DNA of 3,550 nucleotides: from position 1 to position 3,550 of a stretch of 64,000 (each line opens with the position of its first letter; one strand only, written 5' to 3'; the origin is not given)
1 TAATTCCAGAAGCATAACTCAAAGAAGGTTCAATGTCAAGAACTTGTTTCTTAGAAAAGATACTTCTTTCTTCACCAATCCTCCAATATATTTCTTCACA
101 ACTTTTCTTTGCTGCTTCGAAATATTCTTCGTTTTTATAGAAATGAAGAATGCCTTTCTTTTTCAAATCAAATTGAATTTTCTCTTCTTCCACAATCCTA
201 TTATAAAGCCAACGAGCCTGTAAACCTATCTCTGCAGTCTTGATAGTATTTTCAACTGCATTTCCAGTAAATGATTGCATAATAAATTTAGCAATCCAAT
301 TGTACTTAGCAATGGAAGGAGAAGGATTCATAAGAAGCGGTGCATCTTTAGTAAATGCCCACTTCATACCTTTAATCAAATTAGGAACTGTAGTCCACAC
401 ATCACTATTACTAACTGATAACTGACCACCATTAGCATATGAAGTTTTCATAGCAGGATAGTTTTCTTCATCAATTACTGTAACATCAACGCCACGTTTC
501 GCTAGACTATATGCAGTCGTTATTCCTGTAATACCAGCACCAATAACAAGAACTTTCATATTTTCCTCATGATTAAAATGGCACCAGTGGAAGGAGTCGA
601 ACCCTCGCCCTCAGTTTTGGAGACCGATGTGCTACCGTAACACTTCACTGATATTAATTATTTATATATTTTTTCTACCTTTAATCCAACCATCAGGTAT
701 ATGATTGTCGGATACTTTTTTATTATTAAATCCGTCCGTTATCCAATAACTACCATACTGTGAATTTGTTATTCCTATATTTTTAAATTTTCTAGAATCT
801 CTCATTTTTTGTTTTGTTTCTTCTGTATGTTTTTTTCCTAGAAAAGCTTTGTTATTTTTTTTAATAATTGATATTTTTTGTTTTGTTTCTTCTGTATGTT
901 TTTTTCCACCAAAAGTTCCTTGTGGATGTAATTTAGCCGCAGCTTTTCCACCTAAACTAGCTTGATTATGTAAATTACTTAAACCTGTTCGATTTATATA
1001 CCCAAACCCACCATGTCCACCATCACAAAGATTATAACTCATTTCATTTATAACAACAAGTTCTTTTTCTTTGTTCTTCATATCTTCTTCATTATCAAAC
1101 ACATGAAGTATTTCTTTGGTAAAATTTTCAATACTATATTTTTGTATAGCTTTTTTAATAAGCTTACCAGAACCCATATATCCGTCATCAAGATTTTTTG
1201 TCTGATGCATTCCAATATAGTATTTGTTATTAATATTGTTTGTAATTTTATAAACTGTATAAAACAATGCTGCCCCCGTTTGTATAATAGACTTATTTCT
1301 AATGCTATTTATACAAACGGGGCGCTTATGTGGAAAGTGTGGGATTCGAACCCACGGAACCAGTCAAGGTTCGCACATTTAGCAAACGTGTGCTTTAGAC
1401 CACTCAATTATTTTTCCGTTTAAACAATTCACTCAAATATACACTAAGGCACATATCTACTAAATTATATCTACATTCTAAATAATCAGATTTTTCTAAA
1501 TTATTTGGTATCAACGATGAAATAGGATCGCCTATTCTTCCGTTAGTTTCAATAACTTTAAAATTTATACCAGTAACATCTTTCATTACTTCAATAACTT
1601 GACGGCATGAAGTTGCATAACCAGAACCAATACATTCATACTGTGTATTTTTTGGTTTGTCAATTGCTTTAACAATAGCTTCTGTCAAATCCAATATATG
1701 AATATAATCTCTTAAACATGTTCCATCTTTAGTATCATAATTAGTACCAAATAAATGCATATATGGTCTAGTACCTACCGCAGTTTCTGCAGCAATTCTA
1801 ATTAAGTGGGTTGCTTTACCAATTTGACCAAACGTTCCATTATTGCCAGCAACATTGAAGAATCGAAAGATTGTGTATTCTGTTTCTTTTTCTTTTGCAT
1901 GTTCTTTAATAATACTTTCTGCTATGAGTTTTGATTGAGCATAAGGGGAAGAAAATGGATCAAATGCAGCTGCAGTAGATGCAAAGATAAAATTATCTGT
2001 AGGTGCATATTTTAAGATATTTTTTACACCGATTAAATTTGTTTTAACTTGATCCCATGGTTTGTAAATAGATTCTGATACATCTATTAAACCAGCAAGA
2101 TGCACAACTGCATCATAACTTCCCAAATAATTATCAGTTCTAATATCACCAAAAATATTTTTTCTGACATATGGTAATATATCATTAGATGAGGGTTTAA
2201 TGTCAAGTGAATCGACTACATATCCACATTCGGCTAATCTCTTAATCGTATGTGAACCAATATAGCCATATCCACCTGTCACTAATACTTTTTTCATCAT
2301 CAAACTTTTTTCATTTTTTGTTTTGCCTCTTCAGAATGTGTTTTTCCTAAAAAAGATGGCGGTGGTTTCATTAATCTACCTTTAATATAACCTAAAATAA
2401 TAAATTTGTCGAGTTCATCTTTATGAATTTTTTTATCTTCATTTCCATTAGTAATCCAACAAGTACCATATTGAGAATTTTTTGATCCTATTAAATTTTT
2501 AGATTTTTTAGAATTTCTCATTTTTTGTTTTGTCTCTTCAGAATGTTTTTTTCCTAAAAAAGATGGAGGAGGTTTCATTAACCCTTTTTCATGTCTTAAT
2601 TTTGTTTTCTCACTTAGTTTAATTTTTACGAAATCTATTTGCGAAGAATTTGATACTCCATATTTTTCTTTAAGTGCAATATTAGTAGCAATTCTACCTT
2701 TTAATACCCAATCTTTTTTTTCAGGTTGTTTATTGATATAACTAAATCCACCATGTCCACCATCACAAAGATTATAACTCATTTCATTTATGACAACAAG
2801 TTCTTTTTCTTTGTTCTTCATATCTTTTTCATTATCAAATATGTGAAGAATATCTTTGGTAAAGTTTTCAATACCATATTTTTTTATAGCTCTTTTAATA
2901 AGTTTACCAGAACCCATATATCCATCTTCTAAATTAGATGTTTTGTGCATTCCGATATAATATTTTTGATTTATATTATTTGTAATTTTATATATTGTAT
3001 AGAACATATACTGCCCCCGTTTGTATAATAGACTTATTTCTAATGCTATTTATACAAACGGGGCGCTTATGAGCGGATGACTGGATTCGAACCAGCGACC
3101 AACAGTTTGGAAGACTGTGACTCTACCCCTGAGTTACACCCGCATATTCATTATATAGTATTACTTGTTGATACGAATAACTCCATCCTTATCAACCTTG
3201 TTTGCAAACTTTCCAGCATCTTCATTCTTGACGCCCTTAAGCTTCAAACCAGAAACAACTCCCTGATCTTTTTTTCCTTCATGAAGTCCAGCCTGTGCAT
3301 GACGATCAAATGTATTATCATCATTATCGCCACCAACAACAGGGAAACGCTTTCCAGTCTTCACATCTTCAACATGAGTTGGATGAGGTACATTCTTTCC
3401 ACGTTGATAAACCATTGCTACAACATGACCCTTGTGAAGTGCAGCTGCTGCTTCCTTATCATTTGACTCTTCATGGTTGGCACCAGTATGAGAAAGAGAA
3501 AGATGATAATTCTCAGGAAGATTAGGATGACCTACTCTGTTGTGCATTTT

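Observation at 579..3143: Duplicated GIY-YIG homing endonuclease cassettes in the tRNA cluster, each with an identical start-sequestering hairpin, bracketing a GalE-like epimerase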

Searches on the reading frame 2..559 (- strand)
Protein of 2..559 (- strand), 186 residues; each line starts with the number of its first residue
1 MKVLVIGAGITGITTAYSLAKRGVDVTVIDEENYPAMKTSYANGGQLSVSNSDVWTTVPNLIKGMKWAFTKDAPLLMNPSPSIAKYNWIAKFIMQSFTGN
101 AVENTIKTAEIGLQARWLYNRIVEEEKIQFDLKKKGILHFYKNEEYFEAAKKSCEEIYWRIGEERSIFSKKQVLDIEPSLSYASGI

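Call 7: search_protein_families(library=pfam, proteins=[window:2-559:-], max_evalue=0.01)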
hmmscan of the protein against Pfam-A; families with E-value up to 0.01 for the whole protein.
window:2-559:- (186 aa): 17 families
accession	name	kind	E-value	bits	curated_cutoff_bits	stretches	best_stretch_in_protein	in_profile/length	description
PF01266.30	DAO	-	2.5e-23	83.6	27.9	1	2-183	1-135/353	FAD dependent oxidoreductase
PF13450.12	NAD_binding_8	-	1.6e-08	35.1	21.9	1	5-39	1-35/68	NAD(P)-binding Rossmann-like domain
PF03486.20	HI0933_like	-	1.5e-07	31.5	50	1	2-53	2-53/244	HI0933-like protein Rossmann domain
PF00890.30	FAD_binding_2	-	3.3e-07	30.3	20.4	1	3-92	2-97/414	FAD binding domain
PF07992.20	Pyr_redox_2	-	6.2e-06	26.3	26.1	1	2-39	2-40/291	Pyridine nucleotide-disulphide oxidoreductase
PF01494.25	FAD_binding_3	-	6.9e-06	26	22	1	2-33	3-34/349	FAD binding domain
PF03721.20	UDPG_MGDP_dh_N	-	1e-05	25.7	27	1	1-73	1-70/187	UDP-glucose/GDP-mannose dehydrogenase family, NAD binding domain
PF00070.33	Pyr_redox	-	1.1e-05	26.3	22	1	2-35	1-34/82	Pyridine nucleotide-disulphide oxidoreductase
PF21799.2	MurD-like_N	-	3e-05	24.6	27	1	2-40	2-40/88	Mur ligase MurD-like, N-terminal domain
PF01134.28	GIDA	-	0.00041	20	22.1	1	2-43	1-34/391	Glucose inhibited division protein A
PF02558.23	ApbA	-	0.00088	19.4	22.2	1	3-38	1-37/150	Ketopantoate reductase PanE/ApbA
PF01946.23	Thi4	-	0.00093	18.9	26.2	1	2-32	19-50/235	Thi4 family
PF12831.13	FAD_oxidored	-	0.001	18.9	27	1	3-34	2-33/416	FAD dependent oxidoreductase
PF02737.24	3HCDH_N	-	0.0012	19.3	22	1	2-33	1-32/180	3-hydroxyacyl-CoA dehydrogenase, NAD binding domain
PF13738.12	Pyr_redox_3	-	0.0022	17.8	30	1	4-39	1-37/305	Pyridine nucleotide-disulphide oxidoreductase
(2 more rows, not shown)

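Call 50: find_related_loci(query=window:2-559:-, collection=viral_contigs, flank=5000)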
Query window:2-559:- (186 aa) in viral_contigs; peptide patterns used: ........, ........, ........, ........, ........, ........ (x = any residue, [..] = any of these).
16 stretches matched a pattern; 6 encode a relative of the query (tblastn E <= 1e-3); 6 distinct loci.
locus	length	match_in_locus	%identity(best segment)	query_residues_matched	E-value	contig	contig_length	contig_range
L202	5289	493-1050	100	1-186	4e-126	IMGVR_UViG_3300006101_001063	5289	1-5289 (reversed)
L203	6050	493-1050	100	1-186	1e-125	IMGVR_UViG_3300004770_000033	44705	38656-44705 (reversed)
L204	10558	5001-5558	96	1-186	1e-121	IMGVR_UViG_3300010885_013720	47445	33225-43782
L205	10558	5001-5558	73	1-186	4e-92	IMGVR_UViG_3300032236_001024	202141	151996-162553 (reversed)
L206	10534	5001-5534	55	2-180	2e-59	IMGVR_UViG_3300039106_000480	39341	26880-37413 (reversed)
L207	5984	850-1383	55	2-180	2e-58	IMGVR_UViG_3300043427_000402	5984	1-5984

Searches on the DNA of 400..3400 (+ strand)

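Call 6: search_dna_similar(query=window:400-3400:+, collection=phages, mode=near, max_rows=30)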
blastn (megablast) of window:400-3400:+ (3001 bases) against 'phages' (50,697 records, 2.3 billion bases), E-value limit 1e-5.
No match.

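Call 59: build_rna_model(alignment_id=A1, structure=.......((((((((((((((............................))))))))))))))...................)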
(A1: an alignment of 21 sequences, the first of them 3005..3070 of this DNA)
Model R1 built from alignment A1 (21 sequences, 82 columns); structure: as given.
model positions 67; base pairs 14; branch points 0; effective number of sequences 11.57; information 0.838 bits per position. Calibrated on 0.2 Mb of random sequence (short: E-values are rough).
structure used (alignment columns):
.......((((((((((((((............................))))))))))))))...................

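Call 60: search_with_rna_model(model_id=R1, sources=[window, L001, L002, L003, L004, L005, L006, L009, L010, L012, L013, L014, L015, L017, L018, L019, L020, L021, L025, L026, L027, L028, L031, L032, L033, L034, L035, L036, L038, L041, L042, L043, L044, L047, L048, L049, L050, L053, L054, L055, L056, L057, L059, L060, L061, L062, L063, L064, L067, L068, L069, L070, L071, L072, L074, L075, L078, L079, L081, L082, L202, L203, L204, L205, L206, L207], max_evalue=0.01)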
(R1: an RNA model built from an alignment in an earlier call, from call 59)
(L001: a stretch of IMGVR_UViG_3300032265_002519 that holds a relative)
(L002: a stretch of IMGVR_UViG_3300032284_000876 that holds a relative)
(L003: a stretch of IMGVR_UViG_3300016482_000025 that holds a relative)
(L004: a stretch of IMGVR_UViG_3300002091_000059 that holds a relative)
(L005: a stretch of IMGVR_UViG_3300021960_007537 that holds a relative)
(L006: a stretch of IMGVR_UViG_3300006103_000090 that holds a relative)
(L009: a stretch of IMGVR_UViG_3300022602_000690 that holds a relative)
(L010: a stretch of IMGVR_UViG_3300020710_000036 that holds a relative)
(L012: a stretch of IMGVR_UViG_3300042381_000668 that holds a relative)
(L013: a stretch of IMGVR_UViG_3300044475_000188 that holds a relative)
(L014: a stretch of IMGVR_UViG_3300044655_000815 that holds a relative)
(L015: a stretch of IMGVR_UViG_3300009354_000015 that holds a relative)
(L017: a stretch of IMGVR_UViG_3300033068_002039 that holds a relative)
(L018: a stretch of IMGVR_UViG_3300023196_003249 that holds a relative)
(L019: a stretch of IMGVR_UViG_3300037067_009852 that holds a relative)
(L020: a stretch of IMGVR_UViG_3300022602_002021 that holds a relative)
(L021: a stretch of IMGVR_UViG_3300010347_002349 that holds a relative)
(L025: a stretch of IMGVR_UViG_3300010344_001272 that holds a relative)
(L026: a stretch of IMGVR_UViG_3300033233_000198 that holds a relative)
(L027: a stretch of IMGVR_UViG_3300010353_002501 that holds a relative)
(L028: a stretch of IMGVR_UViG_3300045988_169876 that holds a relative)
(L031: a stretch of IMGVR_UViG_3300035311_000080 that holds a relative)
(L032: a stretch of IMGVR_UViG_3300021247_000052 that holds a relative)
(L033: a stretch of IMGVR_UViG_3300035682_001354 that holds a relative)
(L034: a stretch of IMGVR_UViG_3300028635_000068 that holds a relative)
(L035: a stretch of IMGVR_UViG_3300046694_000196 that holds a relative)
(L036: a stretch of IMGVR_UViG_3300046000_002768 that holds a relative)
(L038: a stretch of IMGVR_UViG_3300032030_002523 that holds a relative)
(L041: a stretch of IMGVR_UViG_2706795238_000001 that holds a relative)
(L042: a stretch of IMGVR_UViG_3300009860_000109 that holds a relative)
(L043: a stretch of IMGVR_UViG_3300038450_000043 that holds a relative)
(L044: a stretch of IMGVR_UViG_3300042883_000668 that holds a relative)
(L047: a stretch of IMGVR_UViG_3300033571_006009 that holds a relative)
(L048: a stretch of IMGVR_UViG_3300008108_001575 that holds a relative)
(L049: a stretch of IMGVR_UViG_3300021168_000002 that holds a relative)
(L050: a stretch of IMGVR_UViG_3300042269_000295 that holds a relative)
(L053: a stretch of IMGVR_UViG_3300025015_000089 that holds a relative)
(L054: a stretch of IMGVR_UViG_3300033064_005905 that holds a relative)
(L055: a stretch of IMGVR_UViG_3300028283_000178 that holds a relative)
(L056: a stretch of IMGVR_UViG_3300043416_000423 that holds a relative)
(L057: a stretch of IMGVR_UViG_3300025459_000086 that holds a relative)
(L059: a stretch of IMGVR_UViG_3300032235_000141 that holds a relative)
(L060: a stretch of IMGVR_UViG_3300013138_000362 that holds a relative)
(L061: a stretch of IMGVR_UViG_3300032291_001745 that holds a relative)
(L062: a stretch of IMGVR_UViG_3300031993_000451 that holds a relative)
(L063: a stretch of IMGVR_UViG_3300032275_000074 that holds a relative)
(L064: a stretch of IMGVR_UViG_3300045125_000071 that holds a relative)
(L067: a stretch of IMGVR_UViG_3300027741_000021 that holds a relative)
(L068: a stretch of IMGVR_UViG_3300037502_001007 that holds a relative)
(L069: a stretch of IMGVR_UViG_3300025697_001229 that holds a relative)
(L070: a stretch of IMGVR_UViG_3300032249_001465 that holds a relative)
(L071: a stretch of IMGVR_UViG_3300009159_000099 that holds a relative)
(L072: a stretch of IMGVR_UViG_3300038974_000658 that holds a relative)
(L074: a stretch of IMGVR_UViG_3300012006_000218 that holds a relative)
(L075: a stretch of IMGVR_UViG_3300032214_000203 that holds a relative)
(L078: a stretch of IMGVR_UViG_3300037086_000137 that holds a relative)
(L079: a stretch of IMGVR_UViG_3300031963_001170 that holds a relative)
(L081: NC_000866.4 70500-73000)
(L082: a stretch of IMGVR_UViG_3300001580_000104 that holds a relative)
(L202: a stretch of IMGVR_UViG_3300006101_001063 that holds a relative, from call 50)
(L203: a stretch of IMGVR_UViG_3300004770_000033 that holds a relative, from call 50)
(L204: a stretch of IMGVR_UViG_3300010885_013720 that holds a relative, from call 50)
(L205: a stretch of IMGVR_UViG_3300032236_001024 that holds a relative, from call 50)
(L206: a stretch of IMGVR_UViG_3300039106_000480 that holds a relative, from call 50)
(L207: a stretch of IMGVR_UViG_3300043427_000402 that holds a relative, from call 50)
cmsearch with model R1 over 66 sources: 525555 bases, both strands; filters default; matches with E-value up to 0.01: 23.
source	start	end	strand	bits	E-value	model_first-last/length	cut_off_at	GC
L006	3940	4006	+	79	8.4e-16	1-67/67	no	0.33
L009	3940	4006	+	79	8.4e-16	1-67/67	no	0.33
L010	3940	4006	+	79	8.4e-16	1-67/67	no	0.33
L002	3937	4004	+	76.8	2.9e-15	1-67/67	no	0.38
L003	3933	4000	+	73.8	1.6e-14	1-67/67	no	0.28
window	3004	3070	-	72.3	3.6e-14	1-67/67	no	0.36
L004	29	95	+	71.9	4.5e-14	1-67/67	no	0.36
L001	2571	2637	+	71.4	6.1e-14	1-67/67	no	0.37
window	1263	1329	-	70.7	8.9e-14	1-67/67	no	0.37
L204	3843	3909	+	64.7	2.6e-12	1-67/67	no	0.36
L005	905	974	+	49.9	1e-08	1-67/67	no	0.33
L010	6104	6169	+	43.8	3.3e-07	1-67/67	no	0.32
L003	3930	3997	-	36.5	2e-05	1-67/67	no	0.29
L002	3933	4000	-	34.9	4.7e-05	1-67/67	no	0.4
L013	1031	1090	+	33.5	0.0001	1-67/67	no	0.22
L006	3947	3995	-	31.6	0.00031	8-57/67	no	0.29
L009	3947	3995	-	31.6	0.00031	8-57/67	no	0.29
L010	3947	3995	-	31.6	0.00031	8-57/67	no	0.29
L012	3945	4013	+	29.6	0.00095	1-67/67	no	0.32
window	3015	3063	+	28.6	0.0016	8-57/67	no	0.35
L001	2578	2626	-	28.6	0.0016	8-57/67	no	0.35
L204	3850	3898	-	26.5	0.0054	8-57/67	no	0.35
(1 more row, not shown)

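Call 61: search_with_rna_model(model_id=R1, sources=[L083, L084, L085, L086, L087, L088, L089, L090, L091, L092, L093, L094, L095, L096, L097, L098, L099, L100, L101, L102, L103, L104, L105, L106, L107, L108, L109, L110, L111, L112, L113, L114, L115, L116, L117, L118, L119, L120, L121, L122, L123, L124, L125, L126, L127, L128, L129, L130, L131, L132, L133, L134, L135, L136, L137, L138, L139, L140, L141, L142, L143, L144, L145, L146, L147, L148, L149, L150, L151, L152, L153, L154, L155, L156, L157, L158, L159, L160, L161, L162, L163, L164, L165, L166, L167, L168, L169, L170, L171, L172, L173, L174, L175, L176, L177, L178, L179, L180, L181, L182], max_evalue=0.01)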
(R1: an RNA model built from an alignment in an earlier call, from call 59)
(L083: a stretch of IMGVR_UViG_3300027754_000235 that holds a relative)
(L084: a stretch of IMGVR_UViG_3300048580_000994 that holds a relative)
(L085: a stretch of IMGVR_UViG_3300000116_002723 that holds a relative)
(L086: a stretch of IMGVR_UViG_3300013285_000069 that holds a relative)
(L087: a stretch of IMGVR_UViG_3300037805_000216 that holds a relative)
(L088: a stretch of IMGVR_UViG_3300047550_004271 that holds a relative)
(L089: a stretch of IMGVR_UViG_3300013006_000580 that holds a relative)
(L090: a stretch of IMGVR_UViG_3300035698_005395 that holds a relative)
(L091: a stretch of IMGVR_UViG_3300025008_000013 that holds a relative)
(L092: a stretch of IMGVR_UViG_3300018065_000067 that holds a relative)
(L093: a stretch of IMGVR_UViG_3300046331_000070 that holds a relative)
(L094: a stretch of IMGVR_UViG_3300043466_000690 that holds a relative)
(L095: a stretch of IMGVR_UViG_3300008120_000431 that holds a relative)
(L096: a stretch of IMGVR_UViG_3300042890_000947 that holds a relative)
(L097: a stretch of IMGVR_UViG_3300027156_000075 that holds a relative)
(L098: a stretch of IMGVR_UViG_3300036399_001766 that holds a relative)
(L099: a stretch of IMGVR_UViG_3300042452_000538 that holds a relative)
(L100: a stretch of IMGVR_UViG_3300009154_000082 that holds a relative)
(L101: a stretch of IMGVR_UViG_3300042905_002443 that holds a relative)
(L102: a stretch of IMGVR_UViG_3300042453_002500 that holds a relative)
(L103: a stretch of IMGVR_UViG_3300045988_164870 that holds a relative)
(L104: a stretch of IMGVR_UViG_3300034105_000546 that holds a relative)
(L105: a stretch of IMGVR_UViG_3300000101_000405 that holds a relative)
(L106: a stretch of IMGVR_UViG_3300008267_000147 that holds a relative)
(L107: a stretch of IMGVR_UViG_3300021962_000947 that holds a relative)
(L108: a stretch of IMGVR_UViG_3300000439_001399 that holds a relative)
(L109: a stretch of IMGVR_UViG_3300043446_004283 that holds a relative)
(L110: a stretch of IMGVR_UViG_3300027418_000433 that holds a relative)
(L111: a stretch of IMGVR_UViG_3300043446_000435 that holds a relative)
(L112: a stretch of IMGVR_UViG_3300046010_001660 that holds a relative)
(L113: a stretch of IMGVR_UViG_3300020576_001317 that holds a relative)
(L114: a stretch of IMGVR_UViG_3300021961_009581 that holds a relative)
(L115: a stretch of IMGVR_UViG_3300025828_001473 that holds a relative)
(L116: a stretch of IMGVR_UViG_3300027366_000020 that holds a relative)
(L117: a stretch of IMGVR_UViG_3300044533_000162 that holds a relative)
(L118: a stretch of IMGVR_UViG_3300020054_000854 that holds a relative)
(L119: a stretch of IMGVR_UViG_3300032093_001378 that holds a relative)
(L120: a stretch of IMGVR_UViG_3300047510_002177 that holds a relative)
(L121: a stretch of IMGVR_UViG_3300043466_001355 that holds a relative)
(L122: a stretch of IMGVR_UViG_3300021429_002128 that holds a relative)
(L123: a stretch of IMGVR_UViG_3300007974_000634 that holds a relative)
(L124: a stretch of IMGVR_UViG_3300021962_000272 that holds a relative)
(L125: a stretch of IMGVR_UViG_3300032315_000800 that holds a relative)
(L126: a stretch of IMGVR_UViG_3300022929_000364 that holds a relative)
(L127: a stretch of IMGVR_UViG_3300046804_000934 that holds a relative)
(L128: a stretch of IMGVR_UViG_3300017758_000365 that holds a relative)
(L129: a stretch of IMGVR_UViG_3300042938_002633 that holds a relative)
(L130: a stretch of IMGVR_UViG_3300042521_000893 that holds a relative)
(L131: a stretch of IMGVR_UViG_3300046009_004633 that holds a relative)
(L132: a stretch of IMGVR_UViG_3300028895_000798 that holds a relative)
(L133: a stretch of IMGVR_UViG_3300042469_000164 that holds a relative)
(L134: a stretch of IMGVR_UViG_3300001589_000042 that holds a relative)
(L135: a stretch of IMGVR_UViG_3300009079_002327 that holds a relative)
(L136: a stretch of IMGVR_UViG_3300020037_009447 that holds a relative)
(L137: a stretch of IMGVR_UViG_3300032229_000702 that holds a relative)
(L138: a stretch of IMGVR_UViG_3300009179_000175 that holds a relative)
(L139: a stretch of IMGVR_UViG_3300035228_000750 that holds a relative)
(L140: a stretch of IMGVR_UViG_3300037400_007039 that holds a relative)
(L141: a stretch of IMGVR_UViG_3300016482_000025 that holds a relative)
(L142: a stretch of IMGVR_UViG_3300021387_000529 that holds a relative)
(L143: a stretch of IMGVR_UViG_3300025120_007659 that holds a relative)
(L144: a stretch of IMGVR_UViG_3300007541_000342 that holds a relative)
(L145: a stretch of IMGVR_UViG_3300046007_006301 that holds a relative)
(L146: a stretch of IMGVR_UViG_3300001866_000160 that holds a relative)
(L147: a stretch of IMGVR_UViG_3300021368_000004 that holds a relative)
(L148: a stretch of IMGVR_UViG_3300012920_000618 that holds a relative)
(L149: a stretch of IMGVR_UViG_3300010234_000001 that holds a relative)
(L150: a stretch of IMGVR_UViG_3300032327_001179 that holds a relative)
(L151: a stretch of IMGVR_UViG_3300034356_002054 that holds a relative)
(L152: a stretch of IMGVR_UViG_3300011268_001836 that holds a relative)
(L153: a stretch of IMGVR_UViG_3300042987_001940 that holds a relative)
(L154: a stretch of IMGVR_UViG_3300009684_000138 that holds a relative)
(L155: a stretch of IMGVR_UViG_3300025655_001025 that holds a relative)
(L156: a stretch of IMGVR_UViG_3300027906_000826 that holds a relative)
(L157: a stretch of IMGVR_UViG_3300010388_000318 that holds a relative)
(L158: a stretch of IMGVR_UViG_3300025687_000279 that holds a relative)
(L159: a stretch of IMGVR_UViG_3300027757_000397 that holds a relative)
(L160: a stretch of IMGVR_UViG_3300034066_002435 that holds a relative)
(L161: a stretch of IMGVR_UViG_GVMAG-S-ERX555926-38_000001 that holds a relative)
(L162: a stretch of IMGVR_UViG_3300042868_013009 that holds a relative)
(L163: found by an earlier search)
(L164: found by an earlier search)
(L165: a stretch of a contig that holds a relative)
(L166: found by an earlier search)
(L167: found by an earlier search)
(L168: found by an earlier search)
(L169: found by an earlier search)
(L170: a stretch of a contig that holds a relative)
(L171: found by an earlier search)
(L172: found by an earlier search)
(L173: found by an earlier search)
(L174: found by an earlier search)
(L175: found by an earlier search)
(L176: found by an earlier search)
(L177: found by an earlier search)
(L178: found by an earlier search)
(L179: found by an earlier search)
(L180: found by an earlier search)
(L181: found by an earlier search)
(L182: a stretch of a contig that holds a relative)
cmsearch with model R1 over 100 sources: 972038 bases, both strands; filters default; matches with E-value up to 0.01: 24.
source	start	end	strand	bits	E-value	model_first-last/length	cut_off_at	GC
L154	528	594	+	78.8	1.7e-15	1-67/67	no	0.39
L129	1990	2056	-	75.8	9.3e-15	1-67/67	no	0.25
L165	3702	3768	+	75.8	9.3e-15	1-67/67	no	0.25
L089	1543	1609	+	74.5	1.9e-14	1-67/67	no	0.33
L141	408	475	+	73.8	2.9e-14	1-67/67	no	0.28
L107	4006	4070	-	73.5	3.5e-14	1-67/67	no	0.32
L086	5423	5489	+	71.9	8.3e-14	1-67/67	no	0.36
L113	3742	3808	-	69.2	3.8e-13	1-67/67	no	0.24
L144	858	921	-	62.4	1.7e-11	1-67/67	no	0.25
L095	763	827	-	54.4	1.6e-09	1-67/67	no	0.29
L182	1712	1776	+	54.4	1.6e-09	1-67/67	no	0.29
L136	12431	12501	+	51.3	9e-09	1-67/67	no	0.32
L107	1546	1610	-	50.7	1.2e-08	1-67/67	no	0.35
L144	4656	4720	-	48.4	4.4e-08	1-67/67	no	0.26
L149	9160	9223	+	45.7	2e-07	1-67/67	no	0.38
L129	1993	2060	+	39.5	6.8e-06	1-67/67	no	0.26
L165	3698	3765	-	39.5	6.8e-06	1-67/67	no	0.26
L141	405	472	-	36.5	3.6e-05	1-67/67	no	0.29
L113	3745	3812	+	34.2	0.00013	1-67/67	no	0.25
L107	4016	4063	+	33.2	0.00023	8-57/67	no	0.25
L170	1367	1426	-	32.6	0.00032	1-67/67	no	0.42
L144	861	924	+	29.9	0.0015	1-67/67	no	0.27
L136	12427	12498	-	29.6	0.0017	1-67/67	no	0.36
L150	2095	2128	+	27.4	0.0061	16-49/67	no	0.15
